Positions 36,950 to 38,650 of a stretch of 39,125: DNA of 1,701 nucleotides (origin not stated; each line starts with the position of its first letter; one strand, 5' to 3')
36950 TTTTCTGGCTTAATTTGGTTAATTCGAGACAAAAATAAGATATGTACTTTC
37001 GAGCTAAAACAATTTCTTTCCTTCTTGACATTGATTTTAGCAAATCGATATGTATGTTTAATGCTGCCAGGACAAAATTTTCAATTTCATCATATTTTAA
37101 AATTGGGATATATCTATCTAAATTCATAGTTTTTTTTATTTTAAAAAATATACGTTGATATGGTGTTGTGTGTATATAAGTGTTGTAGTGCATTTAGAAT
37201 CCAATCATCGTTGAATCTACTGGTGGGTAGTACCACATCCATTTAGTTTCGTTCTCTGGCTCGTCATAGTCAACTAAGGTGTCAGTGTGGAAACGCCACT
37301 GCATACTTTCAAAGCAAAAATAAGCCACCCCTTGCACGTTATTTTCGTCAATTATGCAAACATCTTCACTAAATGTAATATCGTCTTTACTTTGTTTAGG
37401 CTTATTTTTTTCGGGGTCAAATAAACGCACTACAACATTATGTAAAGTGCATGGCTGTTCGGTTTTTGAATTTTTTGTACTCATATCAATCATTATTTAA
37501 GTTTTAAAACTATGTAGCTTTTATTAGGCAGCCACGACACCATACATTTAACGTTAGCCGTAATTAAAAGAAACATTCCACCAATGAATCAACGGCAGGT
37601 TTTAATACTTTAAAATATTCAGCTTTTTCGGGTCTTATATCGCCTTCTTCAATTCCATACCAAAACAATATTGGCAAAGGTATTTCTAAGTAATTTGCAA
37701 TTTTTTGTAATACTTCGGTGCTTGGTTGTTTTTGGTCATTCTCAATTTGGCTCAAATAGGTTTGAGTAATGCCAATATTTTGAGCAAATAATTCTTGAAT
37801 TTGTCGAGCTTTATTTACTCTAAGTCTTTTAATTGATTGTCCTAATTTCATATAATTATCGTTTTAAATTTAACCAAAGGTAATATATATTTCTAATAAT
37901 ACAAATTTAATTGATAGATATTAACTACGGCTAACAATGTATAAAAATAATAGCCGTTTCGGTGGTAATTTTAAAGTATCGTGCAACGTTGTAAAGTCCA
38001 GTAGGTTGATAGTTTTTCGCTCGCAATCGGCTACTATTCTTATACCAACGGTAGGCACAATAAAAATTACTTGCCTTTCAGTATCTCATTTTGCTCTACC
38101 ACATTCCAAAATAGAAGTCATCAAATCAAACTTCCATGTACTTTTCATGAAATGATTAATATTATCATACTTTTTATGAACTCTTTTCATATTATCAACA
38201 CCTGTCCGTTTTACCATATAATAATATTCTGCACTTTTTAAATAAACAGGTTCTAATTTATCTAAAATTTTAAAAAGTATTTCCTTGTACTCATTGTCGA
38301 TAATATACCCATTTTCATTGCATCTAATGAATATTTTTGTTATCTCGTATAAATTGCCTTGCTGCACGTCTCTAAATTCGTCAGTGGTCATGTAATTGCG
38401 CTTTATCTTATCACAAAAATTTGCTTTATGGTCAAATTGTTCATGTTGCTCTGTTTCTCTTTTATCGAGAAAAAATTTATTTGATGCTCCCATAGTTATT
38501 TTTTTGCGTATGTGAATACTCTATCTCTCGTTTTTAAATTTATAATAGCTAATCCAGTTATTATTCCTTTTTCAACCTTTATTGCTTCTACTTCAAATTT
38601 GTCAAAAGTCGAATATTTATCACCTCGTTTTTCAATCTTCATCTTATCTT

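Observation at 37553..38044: Four alternating complementary segments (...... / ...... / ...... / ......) chain a hairpin, a local stem and a gene-spanning stem around the XRE regulator gene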

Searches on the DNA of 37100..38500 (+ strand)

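Call 10: search_dna_similar(query=window:37300-38500:+, collection=phages, mode=distant, max_rows=30)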
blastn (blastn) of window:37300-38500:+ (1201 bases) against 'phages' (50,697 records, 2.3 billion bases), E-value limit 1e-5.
Records with a match: 23; places in all: 23; records where one place covers at least 80% of the query: 0.
Best place of each record, by identity: 60-80% 23.
By first word of the organism name: Flavobacterium 23.
By host as written in the record: Flavobacterium sp. LMO9 17; Flavobacterium sp. LMO6 6.
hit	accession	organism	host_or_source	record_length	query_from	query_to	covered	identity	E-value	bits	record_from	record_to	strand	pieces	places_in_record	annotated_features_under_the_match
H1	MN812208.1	Flavobacterium phage vB_FspS_hemulen6-1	Flavobacterium sp. LMO6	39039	253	637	32%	68.0%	3e-21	109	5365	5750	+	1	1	helix-turn-helix transcriptional regulator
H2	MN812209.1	Flavobacterium phage vB_FspS_hemulen6-2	Flavobacterium sp. LMO6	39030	253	637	32%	68.0%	3e-21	109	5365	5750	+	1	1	helix-turn-helix transcriptional regulator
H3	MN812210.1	Flavobacterium phage vB_FspS_hemulen9-1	Flavobacterium sp. LMO9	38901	253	637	32%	68.0%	3e-21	109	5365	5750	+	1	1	helix-turn-helix transcriptional regulator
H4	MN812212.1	Flavobacterium phage vB_FspS_lillamy9-1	Flavobacterium sp. LMO9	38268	253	637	32%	68.0%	3e-21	109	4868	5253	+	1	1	helix-turn-helix transcriptional regulator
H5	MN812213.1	Flavobacterium phage vB_FspS_lillamy9-2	Flavobacterium sp. LMO9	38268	253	637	32%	68.0%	3e-21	109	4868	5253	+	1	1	helix-turn-helix transcriptional regulator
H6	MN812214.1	Flavobacterium phage vB_FspS_lillamy9-3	Flavobacterium sp. LMO9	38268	253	637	32%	68.0%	3e-21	109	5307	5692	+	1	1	helix-turn-helix transcriptional regulator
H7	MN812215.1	Flavobacterium phage vB_FspS_lillamy9-4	Flavobacterium sp. LMO9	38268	253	637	32%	68.0%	3e-21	109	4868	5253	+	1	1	helix-turn-helix transcriptional regulator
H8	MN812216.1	Flavobacterium phage vB_FspS_lillamy9-5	Flavobacterium sp. LMO9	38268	253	637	32%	68.0%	3e-21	109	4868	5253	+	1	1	helix-turn-helix transcriptional regulator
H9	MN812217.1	Flavobacterium phage vB_FspS_lillamy9-6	Flavobacterium sp. LMO9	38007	253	637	32%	68.0%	3e-21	109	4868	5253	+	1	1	helix-turn-helix transcriptional regulator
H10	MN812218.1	Flavobacterium phage vB_FspS_lillamy9-7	Flavobacterium sp. LMO9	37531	253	637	32%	68.0%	3e-21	109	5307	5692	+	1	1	helix-turn-helix transcriptional regulator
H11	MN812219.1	Flavobacterium phage vB_FspS_morran9-1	Flavobacterium sp. LMO9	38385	253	637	32%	68.0%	3e-21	109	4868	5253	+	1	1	helix-turn-helix transcriptional regulator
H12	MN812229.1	Flavobacterium phage vB_FspS_sniff9-1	Flavobacterium sp. LMO9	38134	253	637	32%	68.0%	3e-21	109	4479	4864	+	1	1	helix-turn-helix transcriptional regulator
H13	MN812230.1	Flavobacterium phage vB_FspS_sniff9-2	Flavobacterium sp. LMO9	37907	253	637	32%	68.0%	3e-21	109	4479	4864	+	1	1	helix-turn-helix transcriptional regulator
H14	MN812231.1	Flavobacterium phage vB_FspS_snork6-1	Flavobacterium sp. LMO6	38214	253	637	32%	68.0%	3e-21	109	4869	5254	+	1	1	helix-turn-helix transcriptional regulator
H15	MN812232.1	Flavobacterium phage vB_FspS_snork6-2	Flavobacterium sp. LMO6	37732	253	637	32%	68.0%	3e-21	109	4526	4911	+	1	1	helix-turn-helix transcriptional regulator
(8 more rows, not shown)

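Call 12: get_annotated_region(hit=H1, flank=2500)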
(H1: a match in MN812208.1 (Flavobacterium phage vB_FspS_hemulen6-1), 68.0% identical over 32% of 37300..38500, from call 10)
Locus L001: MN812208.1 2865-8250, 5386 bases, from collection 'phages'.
description: Flavobacterium phage vB_FspS_hemulen6-1, complete genome.
organism: Flavobacterium phage vB_FspS_hemulen6-1 (NCBI taxid 2686247)
taxonomy: Viruses; Duplodnaviria; Heunggongvirae; Uroviricota; Caudoviricetes; Lillamyvirus; Lillamyvirus hemulen
host: Flavobacterium sp. LMO6; source: -; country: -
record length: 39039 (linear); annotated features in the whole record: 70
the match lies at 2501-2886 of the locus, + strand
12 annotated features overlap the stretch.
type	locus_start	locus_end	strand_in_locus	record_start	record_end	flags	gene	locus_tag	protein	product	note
CDS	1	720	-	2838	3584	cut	-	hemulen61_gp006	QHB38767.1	DNA methyltransferase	annotation based on sequence similarity to NCBI WP_137904827.1 and Pfam PF00145.16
CDS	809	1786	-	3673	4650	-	-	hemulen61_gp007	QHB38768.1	DNA methyltransferase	annotation based on sequence similarity to NCBI QDP50417.1 and Pfam PF01555.17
CDS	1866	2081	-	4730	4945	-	-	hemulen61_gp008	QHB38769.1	hypothetical protein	annotation based on sequence similarity to NCBI RZL47071.1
CDS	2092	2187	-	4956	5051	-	-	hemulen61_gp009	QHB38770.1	hypothetical protein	-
CDS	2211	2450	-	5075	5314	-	-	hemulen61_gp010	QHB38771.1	hypothetical protein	-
CDS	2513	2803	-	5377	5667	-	-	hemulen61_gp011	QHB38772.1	helix-turn-helix transcriptional regulator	annotation based on sequence similarity to NCBI WP_076451368.1 and Pfam PF01381.21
CDS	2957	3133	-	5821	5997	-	-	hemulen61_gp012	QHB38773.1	hypothetical protein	-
CDS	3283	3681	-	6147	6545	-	-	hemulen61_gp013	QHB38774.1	hypothetical protein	annotation based on sequence similarity to NCBI WP_134391823.1 and Pfam PF06006.11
CDS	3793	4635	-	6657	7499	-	-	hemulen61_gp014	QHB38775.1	DNA methyltransferase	annotation based on sequence similarity to NCBI AXF38279.1 and Pfam PF01555.17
CDS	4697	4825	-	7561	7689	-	-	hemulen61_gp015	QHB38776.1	hypothetical protein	-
CDS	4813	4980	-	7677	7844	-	-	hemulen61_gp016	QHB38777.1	hypothetical protein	-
CDS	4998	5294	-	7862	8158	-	-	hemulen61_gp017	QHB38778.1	hypothetical protein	-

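Call 13: get_annotated_region(hit=H12, flank=2500)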
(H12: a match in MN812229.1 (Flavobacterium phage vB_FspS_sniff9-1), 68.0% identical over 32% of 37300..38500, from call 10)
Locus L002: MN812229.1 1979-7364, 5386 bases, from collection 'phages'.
description: Flavobacterium phage vB_FspS_sniff9-1, complete genome.
organism: Flavobacterium phage vB_FspS_sniff9-1 (NCBI taxid 2686268)
taxonomy: Viruses; Duplodnaviria; Heunggongvirae; Uroviricota; Caudoviricetes; Lillamyvirus; Lillamyvirus sniff
host: Flavobacterium sp. LMO9; source: -; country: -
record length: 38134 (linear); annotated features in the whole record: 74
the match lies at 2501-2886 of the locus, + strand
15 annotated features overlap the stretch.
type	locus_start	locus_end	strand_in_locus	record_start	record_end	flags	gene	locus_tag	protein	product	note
CDS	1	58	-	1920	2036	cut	-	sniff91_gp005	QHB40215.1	hypothetical protein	-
CDS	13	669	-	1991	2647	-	-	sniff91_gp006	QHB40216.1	DNA methyltransferase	annotation based on sequence similarity to NCBI YP_008241745.1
CDS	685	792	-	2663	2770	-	-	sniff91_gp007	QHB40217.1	hypothetical protein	-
CDS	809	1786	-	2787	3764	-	-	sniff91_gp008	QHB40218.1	DNA methyltransferase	annotation based on sequence similarity to NCBI QDP50417.1 and Pfam PF01555.17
CDS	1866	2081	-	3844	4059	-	-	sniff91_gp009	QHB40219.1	hypothetical protein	annotation based on sequence similarity to NCBI RZL47071.1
CDS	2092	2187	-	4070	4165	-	-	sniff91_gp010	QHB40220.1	hypothetical protein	-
CDS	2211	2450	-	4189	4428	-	-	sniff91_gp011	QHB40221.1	hypothetical protein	-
CDS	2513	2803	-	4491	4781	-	-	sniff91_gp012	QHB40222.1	helix-turn-helix transcriptional regulator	annotation based on sequence similarity to NCBI WP_076451368.1 and Pfam PF01381.21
CDS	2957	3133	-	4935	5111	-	-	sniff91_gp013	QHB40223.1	hypothetical protein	-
CDS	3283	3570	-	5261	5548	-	-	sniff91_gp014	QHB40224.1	hypothetical protein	annotation based on sequence similarity to NCBI PCI28436.1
CDS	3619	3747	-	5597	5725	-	-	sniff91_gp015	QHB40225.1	hypothetical protein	-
CDS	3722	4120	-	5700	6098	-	-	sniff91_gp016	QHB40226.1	hypothetical protein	annotation based on sequence similarity to NCBI WP_134391823.1 and Pfam PF06006.11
CDS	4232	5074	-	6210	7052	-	-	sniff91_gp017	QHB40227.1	DNA methyltransferase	annotation based on sequence similarity to NCBI AXF38279.1 and Pfam PF01555.17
CDS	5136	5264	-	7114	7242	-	-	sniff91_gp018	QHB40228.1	hypothetical protein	-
CDS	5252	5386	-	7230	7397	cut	-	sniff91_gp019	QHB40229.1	hypothetical protein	-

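Call 71: search_rna_families(source=window, start=37100, end=38300, threshold=evalue, max_evalue=1)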
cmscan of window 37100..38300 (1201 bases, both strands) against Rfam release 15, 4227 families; matches with E-value up to 1: 0.
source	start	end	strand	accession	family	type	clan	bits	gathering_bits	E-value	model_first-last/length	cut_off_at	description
